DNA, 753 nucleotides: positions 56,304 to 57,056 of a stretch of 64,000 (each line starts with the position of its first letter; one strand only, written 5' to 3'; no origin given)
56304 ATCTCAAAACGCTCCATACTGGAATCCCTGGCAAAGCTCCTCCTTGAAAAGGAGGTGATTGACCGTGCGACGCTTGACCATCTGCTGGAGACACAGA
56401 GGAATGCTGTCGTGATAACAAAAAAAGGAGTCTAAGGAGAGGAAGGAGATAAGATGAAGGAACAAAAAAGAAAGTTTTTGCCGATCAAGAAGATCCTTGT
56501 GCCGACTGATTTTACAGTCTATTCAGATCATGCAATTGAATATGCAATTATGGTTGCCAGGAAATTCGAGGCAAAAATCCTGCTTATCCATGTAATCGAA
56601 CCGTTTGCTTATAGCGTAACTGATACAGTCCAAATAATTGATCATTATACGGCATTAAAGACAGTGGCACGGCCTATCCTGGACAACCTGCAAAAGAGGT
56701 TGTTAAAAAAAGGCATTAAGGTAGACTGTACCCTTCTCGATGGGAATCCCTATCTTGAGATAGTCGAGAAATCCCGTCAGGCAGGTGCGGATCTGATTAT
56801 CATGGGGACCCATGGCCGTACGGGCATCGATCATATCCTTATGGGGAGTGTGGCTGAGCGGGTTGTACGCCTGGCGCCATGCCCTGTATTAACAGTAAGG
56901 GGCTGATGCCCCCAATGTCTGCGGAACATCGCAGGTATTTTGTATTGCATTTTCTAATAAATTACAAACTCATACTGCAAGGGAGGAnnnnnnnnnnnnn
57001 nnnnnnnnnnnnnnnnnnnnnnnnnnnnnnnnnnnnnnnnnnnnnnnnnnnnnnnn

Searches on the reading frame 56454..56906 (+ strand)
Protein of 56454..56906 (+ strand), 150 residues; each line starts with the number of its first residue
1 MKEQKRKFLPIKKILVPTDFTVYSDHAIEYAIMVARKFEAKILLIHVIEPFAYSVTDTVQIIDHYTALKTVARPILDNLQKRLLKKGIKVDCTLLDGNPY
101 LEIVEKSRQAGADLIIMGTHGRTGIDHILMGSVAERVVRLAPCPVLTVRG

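Call 3: search_protein_families(library=pfam, proteins=[window:56454-56906:+], max_evalue=0.1)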
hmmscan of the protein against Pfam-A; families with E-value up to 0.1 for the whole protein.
window:56454-56906:+ (150 aa): 2 families
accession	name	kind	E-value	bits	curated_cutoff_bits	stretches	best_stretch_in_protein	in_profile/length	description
PF00582.32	Usp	-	1.7e-34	119.9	24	1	11-149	2-141/141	Universal stress protein family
PF23816.1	DUF7187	-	0.021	15.6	27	1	54-89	18-52/71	Family of unknown function (DUF7187)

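Call 4: search_protein_families(library=ncbifam, proteins=[window:56454-56906:+], max_evalue=0.1)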
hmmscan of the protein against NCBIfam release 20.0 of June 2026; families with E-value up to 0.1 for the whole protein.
window:56454-56906:+ (150 aa): 7 families
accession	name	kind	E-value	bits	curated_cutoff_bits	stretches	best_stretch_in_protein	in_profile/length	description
NF008380.0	PRK11175.1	equivalog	2.7e-10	39.7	227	1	11-149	4-146/313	universal stress protein UspE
NF011581.0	PRK15005.1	equivalog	7.1e-10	39.2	166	1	12-149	3-144/144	universal stress protein UspF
NF012000.0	PRK15456.1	equivalog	0.00015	21.8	189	1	12-149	3-142/142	universal stress protein UspG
NF007512.0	PRK10116.1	equivalog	0.00021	21.4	167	1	12-145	4-134/142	universal stress protein UspC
NF011698.0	PRK15118.1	equivalog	0.0005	20.2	202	1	11-118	3-110/144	universal stress protein UspA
TIGR00959.1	ffh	equivalog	0.0042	16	473.2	1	103-148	174-219/428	signal recognition particle protein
NF038185.1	KdpD_non_kinase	exception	0.063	12.5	550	0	12-139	246-360/373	KdpD-like non-kinase potassium sensor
